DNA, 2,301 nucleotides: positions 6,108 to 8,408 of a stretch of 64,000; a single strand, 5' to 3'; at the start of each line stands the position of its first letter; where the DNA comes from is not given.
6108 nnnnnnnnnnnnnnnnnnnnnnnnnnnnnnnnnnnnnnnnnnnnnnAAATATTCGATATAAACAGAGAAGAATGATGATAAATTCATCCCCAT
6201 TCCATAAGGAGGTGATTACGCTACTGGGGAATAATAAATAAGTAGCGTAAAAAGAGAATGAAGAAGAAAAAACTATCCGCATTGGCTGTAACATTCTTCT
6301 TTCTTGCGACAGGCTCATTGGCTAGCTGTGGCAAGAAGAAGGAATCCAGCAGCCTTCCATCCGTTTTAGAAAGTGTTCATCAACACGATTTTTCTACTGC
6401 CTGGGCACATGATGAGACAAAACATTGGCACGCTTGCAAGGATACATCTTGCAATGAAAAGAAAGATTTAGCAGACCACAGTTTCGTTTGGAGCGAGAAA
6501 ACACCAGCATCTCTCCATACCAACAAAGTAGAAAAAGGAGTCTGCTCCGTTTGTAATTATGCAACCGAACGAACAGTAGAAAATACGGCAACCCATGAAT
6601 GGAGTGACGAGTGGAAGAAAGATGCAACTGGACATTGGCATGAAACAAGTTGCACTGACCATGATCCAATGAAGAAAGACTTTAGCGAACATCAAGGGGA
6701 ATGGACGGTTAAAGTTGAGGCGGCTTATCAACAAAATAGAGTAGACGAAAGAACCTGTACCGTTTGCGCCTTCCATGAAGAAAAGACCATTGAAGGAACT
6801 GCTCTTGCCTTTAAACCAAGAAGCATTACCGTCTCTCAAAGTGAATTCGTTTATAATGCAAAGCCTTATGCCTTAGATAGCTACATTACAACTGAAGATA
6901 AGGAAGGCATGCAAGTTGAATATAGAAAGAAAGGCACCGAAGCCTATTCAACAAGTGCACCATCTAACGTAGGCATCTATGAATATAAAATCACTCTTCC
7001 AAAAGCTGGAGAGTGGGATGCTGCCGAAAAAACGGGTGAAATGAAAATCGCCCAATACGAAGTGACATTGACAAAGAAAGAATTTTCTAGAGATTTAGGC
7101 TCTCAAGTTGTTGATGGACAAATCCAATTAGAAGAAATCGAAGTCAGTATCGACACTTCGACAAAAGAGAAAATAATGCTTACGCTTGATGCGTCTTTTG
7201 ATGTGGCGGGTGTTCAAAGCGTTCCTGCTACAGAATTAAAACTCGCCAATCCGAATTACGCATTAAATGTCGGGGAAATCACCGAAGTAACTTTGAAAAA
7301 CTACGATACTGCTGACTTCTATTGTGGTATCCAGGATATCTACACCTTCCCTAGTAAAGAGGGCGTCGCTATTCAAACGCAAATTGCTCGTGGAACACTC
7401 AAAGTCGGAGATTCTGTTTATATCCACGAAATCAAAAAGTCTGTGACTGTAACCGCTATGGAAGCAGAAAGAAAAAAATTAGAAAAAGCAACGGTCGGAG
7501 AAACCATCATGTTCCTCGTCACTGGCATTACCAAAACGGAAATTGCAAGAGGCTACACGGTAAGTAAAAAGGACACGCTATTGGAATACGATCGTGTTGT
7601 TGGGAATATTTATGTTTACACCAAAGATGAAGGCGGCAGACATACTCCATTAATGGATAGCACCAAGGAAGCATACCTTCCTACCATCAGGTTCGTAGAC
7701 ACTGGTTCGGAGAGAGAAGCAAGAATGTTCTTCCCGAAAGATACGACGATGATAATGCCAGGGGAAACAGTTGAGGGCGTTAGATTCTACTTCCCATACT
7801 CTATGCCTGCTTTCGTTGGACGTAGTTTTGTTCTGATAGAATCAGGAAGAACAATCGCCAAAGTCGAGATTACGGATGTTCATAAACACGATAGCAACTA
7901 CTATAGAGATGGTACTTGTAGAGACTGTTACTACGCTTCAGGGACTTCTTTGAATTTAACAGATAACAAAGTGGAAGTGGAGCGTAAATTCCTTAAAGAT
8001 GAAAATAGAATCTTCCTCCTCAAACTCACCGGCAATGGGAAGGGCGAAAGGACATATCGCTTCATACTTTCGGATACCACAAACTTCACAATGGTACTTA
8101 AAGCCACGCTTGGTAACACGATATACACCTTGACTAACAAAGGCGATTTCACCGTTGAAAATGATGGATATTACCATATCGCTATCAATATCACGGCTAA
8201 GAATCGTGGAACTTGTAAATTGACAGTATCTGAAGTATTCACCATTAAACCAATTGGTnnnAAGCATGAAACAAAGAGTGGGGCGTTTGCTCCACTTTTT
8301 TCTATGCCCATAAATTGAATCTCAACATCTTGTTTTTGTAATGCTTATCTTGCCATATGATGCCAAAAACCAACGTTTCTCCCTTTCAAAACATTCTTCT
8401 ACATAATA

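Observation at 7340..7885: Secreted lipoprotein carrying a copy of EF-Tu domains 2 and 3 without the GTPase domain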

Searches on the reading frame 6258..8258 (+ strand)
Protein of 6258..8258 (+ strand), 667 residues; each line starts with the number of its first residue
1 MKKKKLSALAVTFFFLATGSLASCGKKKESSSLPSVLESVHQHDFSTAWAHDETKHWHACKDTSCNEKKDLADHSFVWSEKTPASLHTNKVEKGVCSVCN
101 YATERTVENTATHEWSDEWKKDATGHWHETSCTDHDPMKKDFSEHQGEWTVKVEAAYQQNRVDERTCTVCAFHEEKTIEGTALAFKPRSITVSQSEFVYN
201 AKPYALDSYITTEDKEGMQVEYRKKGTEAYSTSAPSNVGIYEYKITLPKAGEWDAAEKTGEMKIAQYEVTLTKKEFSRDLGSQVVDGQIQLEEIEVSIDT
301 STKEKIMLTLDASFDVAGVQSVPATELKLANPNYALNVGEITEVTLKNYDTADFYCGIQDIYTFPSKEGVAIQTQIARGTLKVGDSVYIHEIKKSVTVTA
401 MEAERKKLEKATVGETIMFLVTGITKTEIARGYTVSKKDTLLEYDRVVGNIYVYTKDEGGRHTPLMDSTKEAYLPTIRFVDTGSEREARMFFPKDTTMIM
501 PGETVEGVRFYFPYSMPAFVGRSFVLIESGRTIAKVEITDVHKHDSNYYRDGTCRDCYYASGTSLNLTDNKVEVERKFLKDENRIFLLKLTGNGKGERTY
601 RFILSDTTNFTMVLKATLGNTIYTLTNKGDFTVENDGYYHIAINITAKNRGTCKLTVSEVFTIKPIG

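Call 3: search_protein_families(library=pfam, proteins=[window:6258-8258:+], max_evalue=1)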
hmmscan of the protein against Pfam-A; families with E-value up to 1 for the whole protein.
window:6258-8258:+ (667 aa): 6 families
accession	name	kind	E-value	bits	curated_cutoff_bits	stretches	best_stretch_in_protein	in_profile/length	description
PF03144.31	GTP_EFTU_D2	-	1.9e-08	35.1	30.3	1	376-435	8-72/73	Elongation factor Tu domain 2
PF03143.23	GTP_EFTU_D3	-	0.00018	22.2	27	1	444-541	5-105/106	Elongation factor Tu C-terminal domain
PF17008.10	DUF5088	-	0.036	14.2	29.4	1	380-451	45-113/184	Domain of unknown function (DUF5088)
PF00127.26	Copper-bind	-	0.048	14.5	21.2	0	293-356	16-84/99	Copper binding proteins, plastocyanin/azurin family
PF07273.18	DUF1439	-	0.11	12.8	25.9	1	275-321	15-62/152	Protein of unknown function (DUF1439)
PF22042.2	EF-G_D2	-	0.2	12.2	27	1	375-417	22-66/84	Elongation factor G domain 2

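Call 4: search_protein_families(library=ncbifam, proteins=[window:6258-8258:+], max_evalue=1)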
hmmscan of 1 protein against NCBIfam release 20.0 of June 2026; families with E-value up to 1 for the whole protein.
window:6258-8258:+ (667 aa): 11 families
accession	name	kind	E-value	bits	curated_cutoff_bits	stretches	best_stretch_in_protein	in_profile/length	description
NF000766.0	PRK00049.1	subfamily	6.3e-26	91.1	449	1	352-542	211-395/396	elongation factor Tu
NF009372.0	PRK12735.1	subfamily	4.4e-25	88.3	479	1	353-541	212-394/396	elongation factor Tu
TIGR00485.1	EF-Tu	equivalog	7.2e-25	87.5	522.4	1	353-541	210-392/394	elongation factor Tu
NF009373.0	PRK12736.1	subfamily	7.3e-25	87.5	452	1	352-542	209-393/394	elongation factor Tu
NF008969.0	PRK12317.1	subfamily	2.5e-09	36.2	502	1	355-440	228-312/426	elongation factor 1-alpha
TIGR00475.1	selB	equivalog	7.9e-08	31.4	242.25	1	369-438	191-260/581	selenocysteine-specific translation elongation factor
TIGR00483.1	EF-1_alpha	equivalog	2.4e-05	23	540.1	1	357-438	231-311/427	translation elongation factor EF-1 subunit alpha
TIGR02034.1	CysN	subfamily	0.00073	18.7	336.1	1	372-444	235-305/406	sulfate adenylyltransferase, large subunit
NF004035.0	PRK05506.1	subfamily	0.0077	14.5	715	1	371-443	258-328/632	bifunctional sulfate adenylyltransferase subunit 1/adenylylsulfate kinase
NF007894.1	PRK10598.1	equivalog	0.0087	15.8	186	1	271-341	37-111/186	lipoprotein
TIGR02656.1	cyanin_plasto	equivalog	0.061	13.8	87.85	0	321-356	49-84/99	plastocyanin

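Call 5: search_solved_structures(query=window:6258-8258:+, max_evalue=1, show_alignments=3)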
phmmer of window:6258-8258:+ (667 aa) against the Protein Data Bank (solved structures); distinct sequences matched with E-value up to 1: 70 (the best 60 are shown).
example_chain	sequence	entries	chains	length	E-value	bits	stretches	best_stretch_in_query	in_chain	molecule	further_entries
5i4q_C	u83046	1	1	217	4.9e-21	77.9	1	354-535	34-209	Elongation factor Tu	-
5opd_A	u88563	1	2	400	5.1e-21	77.8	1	354-545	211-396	Elongation factor Tu 1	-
6wd2_8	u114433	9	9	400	8.4e-21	77.1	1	354-539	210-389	Elongation factor Tu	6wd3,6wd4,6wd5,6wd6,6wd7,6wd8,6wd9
7vmc_A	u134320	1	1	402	8.4e-21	77.1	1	354-540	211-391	Elongation factor Tu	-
8fr3_A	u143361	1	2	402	1e-20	76.9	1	354-538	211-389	Elongation factor Tu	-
7vmx_B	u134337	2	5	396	1.5e-20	76.3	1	353-541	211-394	Elongation factor Tu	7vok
2hcj_B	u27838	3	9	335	1.7e-20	76.1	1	354-535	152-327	Protein chain elongation factor EF-Tu | Elongation factor EF-Tu | Elongation factor Tu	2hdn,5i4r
1efm_A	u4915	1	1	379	2.1e-20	75.8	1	354-535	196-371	ELONGATION FACTOR TU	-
1efu_A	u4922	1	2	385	2.2e-20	75.8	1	354-535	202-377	ELONGATION FACTOR TU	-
5we4_z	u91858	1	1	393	2.3e-20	75.7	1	354-535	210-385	Elongation factor Tu 2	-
1efc_A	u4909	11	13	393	2.3e-20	75.7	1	354-535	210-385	PROTEIN (ELONGATION FACTOR) | Elongation Factor Tu | Elongation factor Tu 2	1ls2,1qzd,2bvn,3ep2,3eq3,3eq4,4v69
1ob2_A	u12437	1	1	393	2.3e-20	75.7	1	354-535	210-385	ELONGATION FACTOR TU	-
5we6_z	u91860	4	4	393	2.3e-20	75.7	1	354-535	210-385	Elongation factor Tu 2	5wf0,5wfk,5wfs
5wdt_z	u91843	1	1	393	2.3e-20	75.7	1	354-535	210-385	Elongation factor Tu 2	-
1dg1_G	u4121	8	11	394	2.3e-20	75.7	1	354-535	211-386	ELONGATION FACTOR TU | Elongation factor Tu 2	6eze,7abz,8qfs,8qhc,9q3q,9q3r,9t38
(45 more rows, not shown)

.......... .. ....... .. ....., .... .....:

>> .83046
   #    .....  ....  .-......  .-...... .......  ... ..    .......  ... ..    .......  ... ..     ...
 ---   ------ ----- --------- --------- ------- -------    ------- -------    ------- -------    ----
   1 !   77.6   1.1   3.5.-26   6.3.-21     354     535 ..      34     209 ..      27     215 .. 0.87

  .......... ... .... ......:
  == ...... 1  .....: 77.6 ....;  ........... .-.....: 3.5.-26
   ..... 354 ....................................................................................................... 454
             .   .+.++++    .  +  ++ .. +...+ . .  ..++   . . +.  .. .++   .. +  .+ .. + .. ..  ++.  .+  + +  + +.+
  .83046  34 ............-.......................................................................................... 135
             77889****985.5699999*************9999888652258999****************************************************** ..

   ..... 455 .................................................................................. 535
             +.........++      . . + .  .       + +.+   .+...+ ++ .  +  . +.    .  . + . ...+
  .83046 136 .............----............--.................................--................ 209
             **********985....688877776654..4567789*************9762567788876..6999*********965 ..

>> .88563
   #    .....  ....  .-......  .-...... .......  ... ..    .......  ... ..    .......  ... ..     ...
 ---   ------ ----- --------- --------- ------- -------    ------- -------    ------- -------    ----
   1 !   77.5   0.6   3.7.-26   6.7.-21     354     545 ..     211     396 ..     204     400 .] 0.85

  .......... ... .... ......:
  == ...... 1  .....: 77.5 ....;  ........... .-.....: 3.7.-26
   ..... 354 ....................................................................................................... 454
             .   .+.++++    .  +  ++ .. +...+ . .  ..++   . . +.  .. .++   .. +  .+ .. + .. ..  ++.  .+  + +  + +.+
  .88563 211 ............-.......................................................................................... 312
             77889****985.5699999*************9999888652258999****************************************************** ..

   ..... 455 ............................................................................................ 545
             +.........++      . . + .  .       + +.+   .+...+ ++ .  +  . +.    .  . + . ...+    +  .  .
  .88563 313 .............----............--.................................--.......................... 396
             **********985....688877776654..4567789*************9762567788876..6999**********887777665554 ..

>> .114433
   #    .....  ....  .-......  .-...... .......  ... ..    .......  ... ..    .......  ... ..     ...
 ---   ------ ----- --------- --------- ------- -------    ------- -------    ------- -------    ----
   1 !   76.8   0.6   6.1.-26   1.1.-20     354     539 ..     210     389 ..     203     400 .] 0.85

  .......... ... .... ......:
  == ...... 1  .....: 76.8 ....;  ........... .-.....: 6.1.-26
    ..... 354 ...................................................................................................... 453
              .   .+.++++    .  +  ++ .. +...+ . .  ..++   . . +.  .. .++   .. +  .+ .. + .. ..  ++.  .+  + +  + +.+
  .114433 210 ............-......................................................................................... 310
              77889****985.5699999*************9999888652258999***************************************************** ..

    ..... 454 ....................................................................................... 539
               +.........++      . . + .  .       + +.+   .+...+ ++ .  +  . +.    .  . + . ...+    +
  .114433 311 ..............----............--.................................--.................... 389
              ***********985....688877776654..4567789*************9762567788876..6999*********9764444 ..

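Call 6: find_homologous_proteins(query=window:6258-8258:+, max_evalue=0.001)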
Query window:6258-8258:+ (667 aa): 343 proteins with E <= 0.001 among 8000 candidates; the best 120 are listed.
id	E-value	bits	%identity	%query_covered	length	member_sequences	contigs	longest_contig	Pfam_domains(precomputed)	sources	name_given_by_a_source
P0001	0.0e+0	1495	98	100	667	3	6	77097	PF03144.32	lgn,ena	-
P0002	0.0e+0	1476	97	100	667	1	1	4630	PF03144.32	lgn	-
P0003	0.0e+0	1470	97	100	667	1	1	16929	PF03144.32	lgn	-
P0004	0.0e+0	1466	96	100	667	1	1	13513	PF03144.32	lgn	-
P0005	0.0e+0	1462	96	100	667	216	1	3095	PF03144.32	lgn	-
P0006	0.0e+0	1459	96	100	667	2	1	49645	PF03144.32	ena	-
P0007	0.0e+0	1458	96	100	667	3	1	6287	PF03144.32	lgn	-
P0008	0.0e+0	1457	96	100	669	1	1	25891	PF03144.32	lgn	-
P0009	0.0e+0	1457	96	100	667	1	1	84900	PF03144.32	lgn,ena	-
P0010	0.0e+0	1455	96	100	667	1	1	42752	PF03144.32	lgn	-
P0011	0.0e+0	1451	96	100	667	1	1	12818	-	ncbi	-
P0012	0.0e+0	1450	95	100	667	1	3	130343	PF03144.32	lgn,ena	-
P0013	0.0e+0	1449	95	100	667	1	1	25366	PF03144.32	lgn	-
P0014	0.0e+0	1449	95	100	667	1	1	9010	PF03144.32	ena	-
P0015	0.0e+0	1448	95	100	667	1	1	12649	PF03144.32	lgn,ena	-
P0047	7.8e-293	991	64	99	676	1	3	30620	PF03144.32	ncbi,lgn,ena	-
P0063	7.7e-292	987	64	99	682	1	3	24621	PF03144.32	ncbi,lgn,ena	-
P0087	2.2e-290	983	64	99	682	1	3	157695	PF03144.32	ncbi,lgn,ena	-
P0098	7.9e-290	981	64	99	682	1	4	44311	PF03144.32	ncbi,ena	-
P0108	6.5e-182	624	69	57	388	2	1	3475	-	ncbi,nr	ncbi:MAG: hypothetical protein MR335_07560, partial [Bacilli bacterium]|nr:hypothetical protein [Bac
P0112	2.9e-143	497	39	96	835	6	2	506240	PF03144.32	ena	-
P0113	9.9e-136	472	39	91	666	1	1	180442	PF03143.24,PF03144.32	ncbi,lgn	-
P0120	4.3e-130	453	38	93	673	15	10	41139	PF03143.24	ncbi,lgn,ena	-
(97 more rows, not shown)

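Call 11: find_related_loci(query=window:6258-8258:+, collection=genome_contigs, flank=10000)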
Query window:6258-8258:+ (667 aa) in genome_contigs; peptide patterns used: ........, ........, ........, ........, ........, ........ (x = any residue, [..] = any of these).
18 stretches matched a pattern; 6 encode a relative of the query (tblastn E <= 1e-3); 6 distinct loci.
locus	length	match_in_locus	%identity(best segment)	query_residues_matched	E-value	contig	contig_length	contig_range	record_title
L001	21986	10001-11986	89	6-667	0e+0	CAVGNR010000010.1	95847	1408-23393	Escherichia coli isolate H07629-L1_cleanbin_000009 genome assembly, contig: Spades_H07629-L1_contig_103, whole genome sh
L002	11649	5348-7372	65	1-663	0e+0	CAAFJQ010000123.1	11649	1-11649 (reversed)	MAG TPA_asm: Bacilli bacterium, isolate HGM10885, WGS project CAAFJQ010000000 data, contig: SRS1596806_127_k141_189544,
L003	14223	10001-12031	63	1-663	0e+0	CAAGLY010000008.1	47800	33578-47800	MAG TPA_asm: Bacilli bacterium, isolate HGM10888, WGS project CAAGLY010000000 data, contig: SRS476430_87_k119_34854, who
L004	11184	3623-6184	63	1-666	0e+0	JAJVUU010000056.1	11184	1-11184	MAG: Bacillales bacterium isolate A33_maxbin.003.fa NODE_288_length_11184_cov_9.912750, whole genome shotgun sequence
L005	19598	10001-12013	64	1-663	0e+0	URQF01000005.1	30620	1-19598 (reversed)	uncultured Mollicutes bacterium isolate UMGS1247 genome assembly, contig: NODE_407_length_30620_cov_10.216154, whole gen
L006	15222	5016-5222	36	32-99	5e-9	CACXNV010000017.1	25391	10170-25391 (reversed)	MAG: uncultured Erysipelotrichaceae bacterium isolate RUG11432 genome assembly, contig: RUG11432_asm_17, whole genome sh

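Call 17: search_protein_representatives(protein=window:6258-8258:+)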
Query: 667 residues. Proteins with E-value up to 0.001 (for the whole library): 3820; up to 1e-10: 1014; up to 1e-30: 98. The best 150 are listed.
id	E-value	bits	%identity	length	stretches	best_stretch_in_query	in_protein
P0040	2.3e-294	994.1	66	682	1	1-663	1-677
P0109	4.7e-166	570.2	43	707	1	27-663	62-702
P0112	9.3e-144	496.6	41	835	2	40-659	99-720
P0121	1.3e-127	443.3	38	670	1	1-627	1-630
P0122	2.8e-113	395.9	38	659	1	40-620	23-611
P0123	3.5e-109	382.4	39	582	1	40-576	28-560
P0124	7.8e-108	377.9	37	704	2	112-657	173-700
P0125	1.4e-106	373.7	59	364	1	288-566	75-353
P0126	4.2e-105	368.9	94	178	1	490-667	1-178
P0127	5.7e-103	361.8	35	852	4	72-648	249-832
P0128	1.1e-92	327.9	34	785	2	42-631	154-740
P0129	3.8e-91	322.8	38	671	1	40-541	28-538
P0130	3.7e-89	316.2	37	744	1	39-538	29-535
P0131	3.2e-87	309.8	32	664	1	39-643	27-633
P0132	3.5e-82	293.2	46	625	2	73-270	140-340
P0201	7.7e-33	130.2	32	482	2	353-597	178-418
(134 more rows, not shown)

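Call 24: predict_structure(alignment_id=A1)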
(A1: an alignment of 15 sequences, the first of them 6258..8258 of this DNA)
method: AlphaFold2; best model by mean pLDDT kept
length: 667 residues; sequences in the alignment: 15
mean_pLDDT: 79.7   pTM: 0.54
mean pLDDT of the five models: 79.7, 78.8, 77.5, 77.4, 75.9
residues with pLDDT >= 90: 278; 70-90: 253; 50-70: 36; < 50: 100
segments of 3 or more residues with pLDDT < 50: 1-59, 61-64, 66-71, 114-126, 128-142
pLDDT, mean of each block of 10 residues (from residue 1): 33 37 27 28 35 47 45 69 72 75 73 48 47 41 62 84 79 81 86 93 92 90 92 93 93 90 94 92 91 89 91 92 93 92 94 89 85 91 93 92 91 93 90 87 91 88 71 83 85 86 92 87 88 93 84 79 85 91 90 84 93 86 90 88 91 93 61
secondary structure, 60 per line:
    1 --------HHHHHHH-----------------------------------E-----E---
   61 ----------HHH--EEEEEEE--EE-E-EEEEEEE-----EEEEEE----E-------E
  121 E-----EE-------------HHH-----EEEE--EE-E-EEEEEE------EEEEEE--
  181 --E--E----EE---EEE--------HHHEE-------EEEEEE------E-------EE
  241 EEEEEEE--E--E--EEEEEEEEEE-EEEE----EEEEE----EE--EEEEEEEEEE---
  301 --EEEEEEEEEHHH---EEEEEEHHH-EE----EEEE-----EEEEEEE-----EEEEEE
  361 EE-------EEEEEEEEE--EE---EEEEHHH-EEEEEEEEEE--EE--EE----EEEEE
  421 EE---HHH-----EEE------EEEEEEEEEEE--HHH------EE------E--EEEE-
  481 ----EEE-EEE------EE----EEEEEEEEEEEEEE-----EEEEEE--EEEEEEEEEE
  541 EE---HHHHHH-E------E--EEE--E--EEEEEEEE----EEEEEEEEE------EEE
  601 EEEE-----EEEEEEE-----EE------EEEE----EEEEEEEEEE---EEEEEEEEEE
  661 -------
elements in order (helices of 4 or more, strands of 3 or more residues): H9-15 E76-82 E90-96 E102-107 E150-153 E161-166 E173-178 E196-198 E219-224 E239-247 E256-265 E267-270 E275-279 E288-297 E303-311 E318-323 E334-337 E343-349 E355-362 E370-378 E386-389 E394-403 E416-422 E434-436 E443-453 E476-479 E485-487 E489-491 E504-517 E523-528 E531-542 H546-551 E563-565 E571-578 E583-591 E598-604 E610-616 E630-633 E638-647 E651-660
